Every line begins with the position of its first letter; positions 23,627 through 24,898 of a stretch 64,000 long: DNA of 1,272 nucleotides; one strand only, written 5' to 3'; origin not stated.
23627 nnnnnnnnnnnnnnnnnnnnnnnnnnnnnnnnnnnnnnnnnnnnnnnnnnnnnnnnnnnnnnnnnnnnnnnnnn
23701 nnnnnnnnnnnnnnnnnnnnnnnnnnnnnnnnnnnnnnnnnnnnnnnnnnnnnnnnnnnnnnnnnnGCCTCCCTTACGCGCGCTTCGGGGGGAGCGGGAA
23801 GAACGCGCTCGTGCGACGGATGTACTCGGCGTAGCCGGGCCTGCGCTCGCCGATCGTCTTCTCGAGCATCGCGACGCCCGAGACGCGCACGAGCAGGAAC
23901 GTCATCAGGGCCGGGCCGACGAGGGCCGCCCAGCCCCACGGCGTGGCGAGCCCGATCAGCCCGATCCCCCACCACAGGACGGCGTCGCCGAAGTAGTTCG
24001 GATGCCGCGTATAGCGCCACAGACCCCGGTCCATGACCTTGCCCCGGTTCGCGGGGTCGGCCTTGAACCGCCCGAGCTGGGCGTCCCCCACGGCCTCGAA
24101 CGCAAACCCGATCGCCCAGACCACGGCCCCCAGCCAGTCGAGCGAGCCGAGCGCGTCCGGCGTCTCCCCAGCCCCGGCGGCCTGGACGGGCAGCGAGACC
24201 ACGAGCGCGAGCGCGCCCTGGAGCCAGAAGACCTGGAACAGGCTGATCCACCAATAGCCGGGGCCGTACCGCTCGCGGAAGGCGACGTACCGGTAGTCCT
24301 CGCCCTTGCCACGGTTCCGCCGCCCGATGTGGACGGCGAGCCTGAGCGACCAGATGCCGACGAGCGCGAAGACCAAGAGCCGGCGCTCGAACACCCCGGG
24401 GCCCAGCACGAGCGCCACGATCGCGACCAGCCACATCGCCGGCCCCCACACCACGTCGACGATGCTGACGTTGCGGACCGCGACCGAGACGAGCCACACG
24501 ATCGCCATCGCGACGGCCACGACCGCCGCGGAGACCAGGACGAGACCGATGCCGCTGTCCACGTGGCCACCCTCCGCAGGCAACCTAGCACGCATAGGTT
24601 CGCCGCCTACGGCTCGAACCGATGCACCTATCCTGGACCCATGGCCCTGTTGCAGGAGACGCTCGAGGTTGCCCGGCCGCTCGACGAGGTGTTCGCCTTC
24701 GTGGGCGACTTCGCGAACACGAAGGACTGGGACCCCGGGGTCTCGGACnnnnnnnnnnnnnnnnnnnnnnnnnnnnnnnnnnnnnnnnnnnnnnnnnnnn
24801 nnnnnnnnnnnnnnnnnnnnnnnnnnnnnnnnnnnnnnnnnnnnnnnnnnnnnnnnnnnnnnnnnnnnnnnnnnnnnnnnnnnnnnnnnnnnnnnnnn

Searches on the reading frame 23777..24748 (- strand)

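Call 24: search_protein_families(library=pfam, proteins=[window:23777-24748:-], max_evalue=0.0001)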
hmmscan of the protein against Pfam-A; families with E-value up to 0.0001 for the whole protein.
window:23777-24748:- (324 aa): 3 families
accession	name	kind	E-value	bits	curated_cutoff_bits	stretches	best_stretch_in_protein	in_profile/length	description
PF06966.17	DUF1295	-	8.1e-74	248.5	20.4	1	84-313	1-235/235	Protein of unknown function (DUF1295)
PF04191.18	PEMT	-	1e-06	29.5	25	1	211-289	10-92/105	Phospholipid methyltransferase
PF02544.21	Steroid_dh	-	3.6e-05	24.2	22.6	1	206-266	44-104/150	3-oxo-5-alpha-steroid 4-dehydrogenase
